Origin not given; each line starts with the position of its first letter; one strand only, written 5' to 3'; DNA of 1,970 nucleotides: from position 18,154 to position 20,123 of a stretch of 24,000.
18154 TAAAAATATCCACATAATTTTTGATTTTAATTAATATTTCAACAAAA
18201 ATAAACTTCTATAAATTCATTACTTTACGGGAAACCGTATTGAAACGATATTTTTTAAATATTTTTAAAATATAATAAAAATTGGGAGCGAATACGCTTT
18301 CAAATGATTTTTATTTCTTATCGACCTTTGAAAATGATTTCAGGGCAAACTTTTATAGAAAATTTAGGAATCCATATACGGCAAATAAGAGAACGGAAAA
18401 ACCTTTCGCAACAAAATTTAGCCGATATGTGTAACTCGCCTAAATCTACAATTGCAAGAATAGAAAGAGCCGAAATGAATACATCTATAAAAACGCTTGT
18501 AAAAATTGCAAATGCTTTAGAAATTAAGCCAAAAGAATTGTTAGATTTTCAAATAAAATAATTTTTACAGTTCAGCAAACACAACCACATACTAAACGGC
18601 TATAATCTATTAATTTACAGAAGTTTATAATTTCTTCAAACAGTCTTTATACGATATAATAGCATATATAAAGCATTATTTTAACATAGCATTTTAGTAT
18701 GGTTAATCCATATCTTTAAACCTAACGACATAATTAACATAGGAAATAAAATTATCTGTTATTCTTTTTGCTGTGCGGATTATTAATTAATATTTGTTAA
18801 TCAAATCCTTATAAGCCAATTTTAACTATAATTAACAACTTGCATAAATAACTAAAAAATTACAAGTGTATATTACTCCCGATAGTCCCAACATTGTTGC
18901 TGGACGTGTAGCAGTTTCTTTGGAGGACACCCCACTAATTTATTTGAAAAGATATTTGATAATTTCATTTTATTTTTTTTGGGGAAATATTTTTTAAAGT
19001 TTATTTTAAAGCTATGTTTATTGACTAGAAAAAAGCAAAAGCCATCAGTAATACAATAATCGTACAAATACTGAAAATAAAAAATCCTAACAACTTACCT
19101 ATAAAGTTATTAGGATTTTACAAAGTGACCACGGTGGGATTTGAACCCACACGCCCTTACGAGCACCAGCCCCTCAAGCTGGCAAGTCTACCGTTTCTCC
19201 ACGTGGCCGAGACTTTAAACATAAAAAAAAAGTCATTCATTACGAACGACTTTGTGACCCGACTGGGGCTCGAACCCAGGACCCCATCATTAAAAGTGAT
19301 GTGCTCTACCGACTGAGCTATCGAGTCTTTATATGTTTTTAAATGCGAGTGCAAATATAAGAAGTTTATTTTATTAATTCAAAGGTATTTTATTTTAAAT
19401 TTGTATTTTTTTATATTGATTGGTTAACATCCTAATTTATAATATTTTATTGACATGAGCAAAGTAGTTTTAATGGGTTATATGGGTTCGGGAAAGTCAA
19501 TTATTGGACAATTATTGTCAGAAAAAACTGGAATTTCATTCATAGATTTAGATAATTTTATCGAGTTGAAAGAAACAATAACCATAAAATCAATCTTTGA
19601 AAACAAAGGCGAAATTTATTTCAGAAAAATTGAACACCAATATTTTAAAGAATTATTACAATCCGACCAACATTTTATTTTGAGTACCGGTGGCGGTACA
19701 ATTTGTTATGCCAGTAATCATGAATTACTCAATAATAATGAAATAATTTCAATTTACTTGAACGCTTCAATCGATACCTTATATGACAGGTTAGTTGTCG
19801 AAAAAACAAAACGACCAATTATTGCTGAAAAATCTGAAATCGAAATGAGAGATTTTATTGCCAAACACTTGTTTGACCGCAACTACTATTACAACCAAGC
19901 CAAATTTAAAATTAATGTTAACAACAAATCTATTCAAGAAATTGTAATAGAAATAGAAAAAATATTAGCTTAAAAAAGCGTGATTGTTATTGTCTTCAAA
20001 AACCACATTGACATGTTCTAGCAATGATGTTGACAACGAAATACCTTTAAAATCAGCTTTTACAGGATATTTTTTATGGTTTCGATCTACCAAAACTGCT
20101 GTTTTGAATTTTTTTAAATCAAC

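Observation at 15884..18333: Tight five-gene, extremely AT-rich minus-strand cassette divergent from an XRE repressor: candidate uncharacterised cargo system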

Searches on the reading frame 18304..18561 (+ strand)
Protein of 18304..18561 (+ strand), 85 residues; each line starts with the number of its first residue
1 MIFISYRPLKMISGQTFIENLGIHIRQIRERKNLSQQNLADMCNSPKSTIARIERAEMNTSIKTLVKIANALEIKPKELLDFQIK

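Call 6: search_protein_families(library=pfam, proteins=[window:18304-18561:+], max_evalue=0.1)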
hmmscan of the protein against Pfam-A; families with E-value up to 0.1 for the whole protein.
window:18304-18561:+ (85 aa): 9 families
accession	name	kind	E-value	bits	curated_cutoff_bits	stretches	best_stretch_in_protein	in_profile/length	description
PF01381.28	HTH_3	-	1.6e-15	57.3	23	1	25-79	1-55/55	Helix-turn-helix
PF13443.12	HTH_26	-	4e-09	37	22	1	24-83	1-61/63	Cro/C1-type HTH DNA-binding domain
PF13560.12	HTH_31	-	2.2e-08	34.7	27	1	21-78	2-60/64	Helix-turn-helix domain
PF12844.13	HTH_19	-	1.8e-07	31.4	30.2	1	22-80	1-59/64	Helix-turn-helix domain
PF13744.12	HTH_37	-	0.00022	21.4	27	1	23-73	21-72/80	Helix-turn-helix domain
PF13413.12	HTH_25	-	0.002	18.3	24.6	1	26-59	3-36/62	Helix-turn-helix domain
PF15731.11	MqsA_antitoxin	-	0.017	15.6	30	1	22-80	71-127/131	Antitoxin component of bacterial toxin-antitoxin system, MqsA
PF01047.28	MarR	-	0.05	13.9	24.6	0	26-53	10-37/59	MarR family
PF07022.19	Phage_CI_repr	-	0.097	13.5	22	0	28-78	6-56/65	Bacteriophage CI repressor helix-turn-helix domain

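Call 7: search_protein_families(library=padloc, proteins=[window:18304-18561:+], max_evalue=0.1)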
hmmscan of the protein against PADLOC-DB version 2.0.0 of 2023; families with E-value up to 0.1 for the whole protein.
window:18304-18561:+ (85 aa): 24 families
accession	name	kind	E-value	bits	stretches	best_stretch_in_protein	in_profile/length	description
PDLC03665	Control_protein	-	7.9e-16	56.1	1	22-83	10-72/77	control protein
PDLC02926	HTH_VI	-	1.2e-12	45.9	1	20-80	1-61/92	-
PDLC04142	capH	-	4.8e-10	38.4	1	19-81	5-67/103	capH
PDLC03664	Control_protein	-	7.5e-10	37.1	1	21-80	14-73/74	control protein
PDLC03666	Control_protein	-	3.1e-08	31.9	1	19-78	5-64/77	control protein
PDLC03671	Control_protein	-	8.8e-08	30.3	1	19-80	13-74/84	control protein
PDLC04775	PDC-M69A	-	9.7e-08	30.5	1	16-81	3-68/113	-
PDLC03536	REase_II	-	3e-07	28.4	1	16-82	6-72/237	Type II restriction enzyme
PDLC03668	Control_protein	-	2.7e-06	25.8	1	22-76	10-64/79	control protein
PDLC04760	PDC-M64C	-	3.5e-06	25.3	1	21-75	27-81/93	-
PDLC03951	RmrA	-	8.3e-06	23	1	24-80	12-68/400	-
PDLC03946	RmrA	-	1.5e-05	21.9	1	26-74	8-56/357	-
PDLC03954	RmrA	-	3.6e-05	20.9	1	22-78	12-68/380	-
PDLC03956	RmrA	-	0.00011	19.4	1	15-77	6-66/399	-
PDLC03949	RmrA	-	0.00011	19.2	1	26-76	8-58/363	-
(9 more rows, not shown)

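Call 8: search_protein_families(library=phrogs, proteins=[window:18304-18561:+], max_evalue=0.1)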
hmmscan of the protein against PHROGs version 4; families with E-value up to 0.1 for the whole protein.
window:18304-18561:+ (85 aa): 39 families (the best 25 are shown)
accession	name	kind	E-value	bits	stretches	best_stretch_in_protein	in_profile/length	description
phrog_3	-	transcription regulation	5.6e-12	47.2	1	12-82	81-148/430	transcriptional repressor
phrog_8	-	transcription regulation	1.2e-11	45.7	1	15-82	160-218/346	transcriptional regulator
phrog_4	-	transcription regulation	1.1e-10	42.1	1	17-80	133-192/400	transcriptional repressor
phrog_5823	-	transcription regulation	1.5e-09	38.5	1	19-79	5-66/404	transcriptional regulator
phrog_2967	-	transcription regulation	2.7e-09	37.9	1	15-82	5-72/225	transcriptional regulator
phrog_1373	-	transcription regulation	4.2e-09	37.6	1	24-75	67-118/166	transcriptional regulator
phrog_2339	-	DNA, RNA and nucleotide metabolism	2.4e-08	34.9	1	19-75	24-81/98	HTH DNA binding protein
phrog_4583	-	transcription regulation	7.9e-08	33.2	1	21-81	11-71/81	transcriptional repressor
phrog_29047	-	unknown function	2.1e-07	32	1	25-74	96-145/159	-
phrog_38027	-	transcription regulation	3e-07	31.5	1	16-80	64-128/143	transcriptional repressor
phrog_7241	-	transcription regulation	1.6e-06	29.1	1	25-80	66-121/122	transcriptional regulator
phrog_2439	-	transcription regulation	2.3e-06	27.7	1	22-77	9-64/367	transcriptional regulator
phrog_4836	-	transcription regulation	3.1e-06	27.9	1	14-80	69-135/194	CII-like regulator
phrog_2328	-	transcription regulation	5.7e-06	27.1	1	23-79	18-74/128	transcriptional repressor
phrog_34341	-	transcription regulation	1.6e-05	26.1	1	24-61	75-112/122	transcriptional regulator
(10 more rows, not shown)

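Call 16: search_protein_families(library=ncbifam, proteins=[window:18334-18561:+], max_evalue=0.1)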
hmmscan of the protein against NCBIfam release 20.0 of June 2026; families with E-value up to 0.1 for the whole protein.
window:18334-18561:+ (75 aa): 22 families
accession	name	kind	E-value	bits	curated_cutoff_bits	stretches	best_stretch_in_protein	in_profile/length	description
NF006015.0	PRK08154.1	subfamily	1.9e-10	40.4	204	1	5-71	25-91/314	anaerobic benzoate catabolism transcriptional regulator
TIGR00270.2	TIGR00270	equivalog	3.8e-10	39.8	110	1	6-65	71-130/159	multiprotein bridging factor aMBF1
NF041951.1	phage_RstR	subfamily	4.9e-10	39.6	80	1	13-69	5-61/108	RstR family transcriptional repressor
NF046032.1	TransRegSlrRBacil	equivalog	2e-08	34.5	250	1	12-72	3-64/149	HTH-type transcriptional regulator SlrR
TIGR03070.1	couple_hipB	subfamily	4.4e-08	33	71.65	1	10-64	2-56/58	type II toxin-antitoxin system Y4mF family antitoxin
NF007271.0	PRK09726.1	equivalog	3.3e-06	27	79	1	11-65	13-67/88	type II toxin-antitoxin system antitoxin HipB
TIGR03830.1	CxxCG_CxxCG_HTH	subfamily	5.9e-06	26.1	61.8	1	14-67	69-121/127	type II TA system antitoxin MqsA family protein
NF003162.0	PRK04140.1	equivalog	6.9e-06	25.3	263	1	12-65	128-181/317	transcriptional regulator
NF047948.1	male_kill_WMK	equivalog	1.2e-05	24.9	300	1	9-70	161-222/300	WO male-killing family protein Wmk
NF007408.0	PRK09943.1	equivalog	1.7e-05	24.5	211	1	11-64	8-61/185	HTH-type transcriptional regulator PuuR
NF007257.0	PRK09706.1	subfamily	2.8e-05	23.9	101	1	10-69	5-64/135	transcriptional repressor DicA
NF058600.1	TransRegSco1979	equivalog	3.6e-05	23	350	1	11-66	9-64/280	Sco1979 family transcriptional regulator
NF010465.0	PRK13890.1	equivalog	0.00011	22.3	96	1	15-70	10-65/121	conjugal transfer protein TrbA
TIGR02607.1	antidote_HigA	equivalog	0.00017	21.3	47.7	1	23-74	20-71/81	HigA family addiction module antitoxin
NF038139.1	Reg_Aceta_RamB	equivalog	0.00024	19.9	700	1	12-64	4-56/465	acetate metabolism transcriptional regulator RamB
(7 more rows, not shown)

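Call 22: find_related_loci(query=window:18334-18561:+, collection=genome_contigs, flank=10000)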
Query window:18334-18561:+ (75 aa) in genome_contigs; peptide patterns used: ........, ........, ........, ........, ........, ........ (x = any residue, [..] = any of these).
281 stretches matched a pattern; 46 encode a relative of the query (tblastn E <= 1e-3); 46 distinct loci.
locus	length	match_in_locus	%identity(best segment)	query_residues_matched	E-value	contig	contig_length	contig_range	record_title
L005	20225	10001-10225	85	1-75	2e-40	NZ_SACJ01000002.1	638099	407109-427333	Flavobacterium sufflavum strain BBQ-12 NODE_2_length_638099_cov_103, whole genome shotgun sequence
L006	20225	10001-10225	85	1-75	2e-39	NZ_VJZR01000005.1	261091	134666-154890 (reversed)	Flavobacterium franklandianum strain LB3P56 NODE_5_length_261091_cov_142.319803, whole genome shotgun sequence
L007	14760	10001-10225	83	1-75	1e-38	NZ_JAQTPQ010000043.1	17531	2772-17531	MAG: Flavobacterium sp. isolate STB_12 NODE_7487_length_17531_cov_3.694955_Sandtown_B, whole genome shotgun sequence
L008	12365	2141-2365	79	1-75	2e-37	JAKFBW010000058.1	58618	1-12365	MAG: Flavobacterium sp. isolate LC005 contig-124_280, whole genome shotgun sequence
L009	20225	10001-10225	79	1-75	1e-36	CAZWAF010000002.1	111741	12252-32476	MAG TPA_asm: uncultured Flavobacterium sp. isolate SRP344714_co2_21 genome assembly, contig: NODE_352_length_111741_cov_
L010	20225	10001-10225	83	1-75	2e-37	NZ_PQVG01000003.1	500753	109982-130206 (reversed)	Flavobacterium alvei strain HR-AY HR-AY_3, whole genome shotgun sequence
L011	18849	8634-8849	76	1-72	4e-32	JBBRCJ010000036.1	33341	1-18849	MAG: Flavobacteriales bacterium isolate Co_metawrap_2397 Cmw_2397_k141_22729475_length_33341_cov_30.0000, whole genome s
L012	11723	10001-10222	68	2-75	3e-31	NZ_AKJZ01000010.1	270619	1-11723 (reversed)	Flavobacterium sp. CF136 PMI10_contig19.19, whole genome shotgun sequence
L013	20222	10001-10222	69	2-75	4e-31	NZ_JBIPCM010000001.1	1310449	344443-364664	Flavobacterium sp. FlaQc-28 contig00001, whole genome shotgun sequence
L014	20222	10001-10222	68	2-75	4e-31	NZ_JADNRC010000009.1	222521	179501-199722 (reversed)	Flavobacterium sp. ALJ2 Contig_09, whole genome shotgun sequence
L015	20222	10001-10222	72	2-75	5e-31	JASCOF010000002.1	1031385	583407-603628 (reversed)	Flavobacteriaceae bacterium PS02336 NODE_2_length_1031385_cov_26.686914, whole genome shotgun sequence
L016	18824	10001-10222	73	2-75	6e-31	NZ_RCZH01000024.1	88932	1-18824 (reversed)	Flavobacterium pectinovorum strain 42 scaffold24.1, whole genome shotgun sequence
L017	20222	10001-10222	66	2-75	1e-30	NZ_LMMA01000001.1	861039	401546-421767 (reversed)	Flavobacterium sp. Leaf82 contig_1, whole genome shotgun sequence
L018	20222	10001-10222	69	2-75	1e-30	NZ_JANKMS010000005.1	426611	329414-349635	Flavobacterium panacis strain DCY106 NODE_5_length_426611_cov_89.173341, whole genome shotgun sequence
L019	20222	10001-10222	72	2-75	2e-30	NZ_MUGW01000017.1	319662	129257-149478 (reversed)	Flavobacterium hercynium strain DSM 18292 43415_contig_17, whole genome shotgun sequence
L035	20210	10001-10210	63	2-71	1e-26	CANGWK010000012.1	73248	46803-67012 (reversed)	MAG: Flavobacteriaceae bacterium isolate RE-14apr17-359 genome assembly, contig: RE-14apr17-C120, whole genome shotgun s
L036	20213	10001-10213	65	2-72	1e-26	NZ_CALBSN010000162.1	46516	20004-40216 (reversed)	MAG: uncultured Flavobacterium sp. isolate SRR6231193_bin.26_CONCOCT_v1.1_MAG ERZ650245.103, whole genome shotgun sequen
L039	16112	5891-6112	57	2-75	8e-24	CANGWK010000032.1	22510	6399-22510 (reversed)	MAG: Flavobacteriaceae bacterium isolate RE-14apr17-359 genome assembly, contig: RE-14apr17-C2047, whole genome shotgun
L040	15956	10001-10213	58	2-72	7e-22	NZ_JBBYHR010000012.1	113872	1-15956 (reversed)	Flavobacterium sp. DGU11 contig12, whole genome shotgun sequence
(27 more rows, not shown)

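Call 33: search_protein_families(library=pfam, proteins=[L040:6992-8443:-, L040:8550-8819:-, L040:9372-9917:-, L036:1886-2602:-, L036:2695-3636:-, L036:4230-5378:-, L035:7759-8178:-, L039:4493-5797:-, L009:8643-9725:-, L010:9250-9855:-], max_evalue=0.01)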
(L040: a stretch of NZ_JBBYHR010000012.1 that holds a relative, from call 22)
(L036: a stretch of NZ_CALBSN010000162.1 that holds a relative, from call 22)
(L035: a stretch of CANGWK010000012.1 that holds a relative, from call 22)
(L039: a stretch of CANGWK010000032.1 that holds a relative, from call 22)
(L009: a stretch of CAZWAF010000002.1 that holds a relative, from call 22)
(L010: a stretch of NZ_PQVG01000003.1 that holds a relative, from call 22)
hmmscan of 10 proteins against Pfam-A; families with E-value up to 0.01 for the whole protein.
L040:6992-8443:- (483 aa): 2 families
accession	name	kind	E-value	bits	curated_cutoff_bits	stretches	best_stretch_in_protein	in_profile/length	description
PF13676.11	TIR_2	-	1.9e-18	67.6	28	1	5-143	1-122/122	TIR domain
PF08357.16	SEFIR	-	2.3e-16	60.9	23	1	3-140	1-148/150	SEFIR domain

L040:8550-8819:- (89 aa): 0 families

L040:9372-9917:- (181 aa): 0 families

L036:1886-2602:- (238 aa): 2 families
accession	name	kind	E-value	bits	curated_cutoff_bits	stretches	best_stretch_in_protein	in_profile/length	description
PF13672.11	PP2C_2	-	4.2e-10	39.9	24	1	19-194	12-181/209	Protein phosphatase 2C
PF00481.26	PP2C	-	5.4e-10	39.8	20.3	1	27-128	33-141/255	Protein phosphatase 2C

L036:2695-3636:- (313 aa): 0 families

L036:4230-5378:- (382 aa): 3 families
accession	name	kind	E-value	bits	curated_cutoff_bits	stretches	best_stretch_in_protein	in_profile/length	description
PF13365.12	Trypsin_2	-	3.4e-25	89.9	27.6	1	91-219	1-144/144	Trypsin-like peptidase domain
PF00089.32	Trypsin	-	2.7e-09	37.6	20.6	1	91-230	27-205/220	Trypsin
PF10459.15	Peptidase_S46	-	0.00018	20.8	22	1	193-223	624-653/698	Peptidase S46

L035:7759-8178:- (139 aa): 0 families

L039:4493-5797:- (434 aa): 0 families

L009:8643-9725:- (360 aa): 4 families
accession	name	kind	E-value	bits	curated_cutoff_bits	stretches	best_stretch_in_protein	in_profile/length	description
PF13365.12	Trypsin_2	-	3.2e-16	60.8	27.6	2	213-334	43-144/144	Trypsin-like peptidase domain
PF00089.32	Trypsin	-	1.9e-06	28.3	20.6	0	78-109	19-52/220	Trypsin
PF10459.15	Peptidase_S46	-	0.00039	19.7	22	0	314-339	629-654/698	Peptidase S46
PF05579.19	Peptidase_S32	-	0.0091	15.7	24.7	0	315-335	205-225/297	Equine arteritis virus serine endopeptidase S32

L010:9250-9855:- (201 aa): 0 families

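Call 34: search_protein_families(library=pfam, proteins=[L039:3383-4060:-, L005:7768-8367:-, L035:9273-9896:-, L007:9399-9830:-, L012:9674-9907:-], max_evalue=0.01)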
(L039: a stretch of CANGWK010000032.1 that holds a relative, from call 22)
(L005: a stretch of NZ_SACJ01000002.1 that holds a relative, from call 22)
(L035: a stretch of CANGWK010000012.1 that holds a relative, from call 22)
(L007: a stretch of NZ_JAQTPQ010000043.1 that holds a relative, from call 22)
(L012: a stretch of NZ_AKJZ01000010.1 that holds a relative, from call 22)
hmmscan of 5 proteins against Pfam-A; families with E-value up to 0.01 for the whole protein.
L039:3383-4060:- (225 aa): 2 families
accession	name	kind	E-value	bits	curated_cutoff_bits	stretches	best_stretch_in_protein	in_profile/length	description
PF09851.14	SHOCT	-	3.4e-05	23.9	27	1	200-219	4-23/28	Short C-terminal domain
PF22570.1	LiaF-TM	-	0.0053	18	27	1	15-105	7-88/98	LiaF transmembrane domain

L005:7768-8367:- (199 aa): 1 family
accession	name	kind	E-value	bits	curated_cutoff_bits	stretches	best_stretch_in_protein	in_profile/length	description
PF14730.11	DUF4468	-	6.9e-07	30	22.6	1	42-120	4-84/92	Domain of unknown function (DUF4468) with TBP-like fold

L035:9273-9896:- (207 aa): 0 families

L007:9399-9830:- (143 aa): 0 families

L012:9674-9907:- (77 aa): 0 families

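Call 62: search_protein_families(library=padloc, proteins=[L040:6992-8443:-, L036:1886-2602:-, L036:4230-5378:-, L036:2695-3636:-], max_evalue=0.01)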
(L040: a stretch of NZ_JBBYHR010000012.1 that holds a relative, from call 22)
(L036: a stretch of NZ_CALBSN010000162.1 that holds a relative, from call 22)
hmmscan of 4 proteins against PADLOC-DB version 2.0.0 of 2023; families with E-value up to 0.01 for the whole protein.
L040:6992-8443:- (483 aa): 2 families
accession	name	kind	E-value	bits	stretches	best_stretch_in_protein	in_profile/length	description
PDLC03957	bSEFIR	-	9.4e-98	326.7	1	1-480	35-383/412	-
PDLC05062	PDC-S66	-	0.0084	13.6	0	5-56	151-200/282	-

L036:1886-2602:- (238 aa): 0 families

L036:4230-5378:- (382 aa): 3 families
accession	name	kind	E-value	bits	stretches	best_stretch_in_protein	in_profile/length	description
PDLC02960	RT-Protease_XI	-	8.5e-23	79.1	1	55-238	321-500/506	single gene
PDLC02959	RT-Protease_XI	-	2.7e-21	74.1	1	57-238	325-504/510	single gene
PDLC04593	PDC-M35A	-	0.0018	16.1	0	73-150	4-82/216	-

L036:2695-3636:- (313 aa): 0 families

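Call 83: search_protein_families(library=pfam, proteins=[L005:10719-12029:-, L011:9136-10404:-, L007:6736-8166:+, L005:12913-13737:-, L005:13928-14998:-, L005:10477-10707:-, L040:4710-5624:+, L040:10226-10891:-, L007:5308-6237:+, L005:12131-12541:-], max_evalue=0.05)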
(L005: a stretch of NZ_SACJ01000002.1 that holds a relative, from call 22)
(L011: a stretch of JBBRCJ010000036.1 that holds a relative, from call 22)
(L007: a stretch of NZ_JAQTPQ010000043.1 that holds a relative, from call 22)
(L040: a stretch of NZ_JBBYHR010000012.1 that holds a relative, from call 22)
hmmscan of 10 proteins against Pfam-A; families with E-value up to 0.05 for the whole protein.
L005:10719-12029:- (436 aa): 1 family
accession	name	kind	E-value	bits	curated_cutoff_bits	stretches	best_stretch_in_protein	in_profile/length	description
PF17100.10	NACHT_N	-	0.028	14.7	30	0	233-316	8-83/220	N-terminal domain of NWD NACHT-NTPase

L011:9136-10404:- (422 aa): 0 families

L007:6736-8166:+ (476 aa): 2 families
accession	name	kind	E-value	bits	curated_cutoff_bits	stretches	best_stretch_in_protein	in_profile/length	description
PF00940.24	RNA_pol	-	0.018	14.3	22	1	418-457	319-358/448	DNA-dependent RNA polymerase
PF02492.25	cobW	-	0.031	14.3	20.7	0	141-200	16-76/180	CobW/HypB/UreG, nucleotide-binding domain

L005:12913-13737:- (274 aa): 0 families

L005:13928-14998:- (356 aa): 5 families
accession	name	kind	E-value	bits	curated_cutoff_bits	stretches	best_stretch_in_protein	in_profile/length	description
PF13784.11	Fic_N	-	2.6e-25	88.7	26.7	1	23-102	1-82/82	Fic/DOC family N-terminal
PF21248.3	SoFic-like_C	-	1.7e-23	83.1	27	1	274-349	1-76/76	Protein adenylyltransferase SoFic-like, C-terminal domain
PF02661.23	Fic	-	8.6e-19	68.6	24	1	113-209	5-93/93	Fic/DOC family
PF24033.1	DUF7342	-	0.0037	17.7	31.6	1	312-349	26-63/150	Family of unknown function (DUF7342)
PF13730.12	HTH_36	-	0.05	13.9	25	0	302-333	24-55/55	Helix-turn-helix domain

L005:10477-10707:- (76 aa): 1 family
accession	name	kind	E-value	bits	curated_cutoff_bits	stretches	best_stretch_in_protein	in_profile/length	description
PF02498.22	Bro-N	-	0.0085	17.1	25.6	1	22-56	2-35/96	BRO family, N-terminal domain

L040:4710-5624:+ (304 aa): 0 families

L040:10226-10891:- (221 aa): 0 families

L007:5308-6237:+ (309 aa): 1 family
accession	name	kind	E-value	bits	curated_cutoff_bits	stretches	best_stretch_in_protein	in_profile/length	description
PF21424.3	DTP-pb9_A-dom_C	-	0.01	16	27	1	69-83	7-21/32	Distal tail protein pb9, A domain C-terminal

L005:12131-12541:- (136 aa): 0 families

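Call 106: search_protein_families(library=padloc, proteins=[L010:9250-9855:-, L007:9399-9830:-, L036:6765-7220:-, L010:8177-8623:-, L039:4493-5797:-, L009:6038-7198:-, L005:8967-9662:-, L008:270-1244:-], max_evalue=0.00001)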
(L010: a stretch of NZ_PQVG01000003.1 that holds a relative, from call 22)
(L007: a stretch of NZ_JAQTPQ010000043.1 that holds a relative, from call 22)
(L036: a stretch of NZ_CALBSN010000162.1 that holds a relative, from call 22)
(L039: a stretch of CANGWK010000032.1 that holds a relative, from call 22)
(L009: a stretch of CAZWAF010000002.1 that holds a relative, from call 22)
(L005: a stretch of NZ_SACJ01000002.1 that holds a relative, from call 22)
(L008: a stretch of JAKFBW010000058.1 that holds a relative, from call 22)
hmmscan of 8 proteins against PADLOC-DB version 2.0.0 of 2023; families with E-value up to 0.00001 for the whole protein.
L010:9250-9855:- (201 aa): 0 families

L007:9399-9830:- (143 aa): 0 families

L036:6765-7220:- (151 aa): 0 families

L010:8177-8623:- (148 aa): 0 families

L039:4493-5797:- (434 aa): 0 families

L009:6038-7198:- (386 aa): 0 families

L005:8967-9662:- (231 aa): 0 families

L008:270-1244:- (324 aa): 0 families

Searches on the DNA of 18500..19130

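Call 101: search_rna_families(source=window, start=18500, end=19130, threshold=evalue, max_evalue=1)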
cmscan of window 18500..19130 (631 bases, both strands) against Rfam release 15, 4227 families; matches with E-value up to 1: 2.
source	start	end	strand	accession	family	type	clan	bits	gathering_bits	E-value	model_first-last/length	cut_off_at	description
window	18542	18647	-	RF01216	snR87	Gene; snRNA; snoRNA; CD-box;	CL00046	21.4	37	0.37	1-109/109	no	Small nucleolar RNA snR87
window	18893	18915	+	RF03131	L25-Gammaproteobacteria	Cis-reg; leader;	-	17.1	34.1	0.89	1-26/26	no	L25-Gammaproteobacteria ribosomal protein leader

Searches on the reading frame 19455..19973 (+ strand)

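Call 9: search_protein_families(library=pfam, proteins=[window:19455-19973:+], max_evalue=0.001)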
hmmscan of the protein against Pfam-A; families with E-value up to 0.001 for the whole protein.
window:19455-19973:+ (172 aa): 2 families
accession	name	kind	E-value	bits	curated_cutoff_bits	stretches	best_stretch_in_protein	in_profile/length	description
PF01202.28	SKI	-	5.4e-38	131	22.1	1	10-169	1-156/159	Shikimate kinase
PF13238.12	AAA_18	-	3.7e-08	34.3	29.4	1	4-131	1-126/128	AAA domain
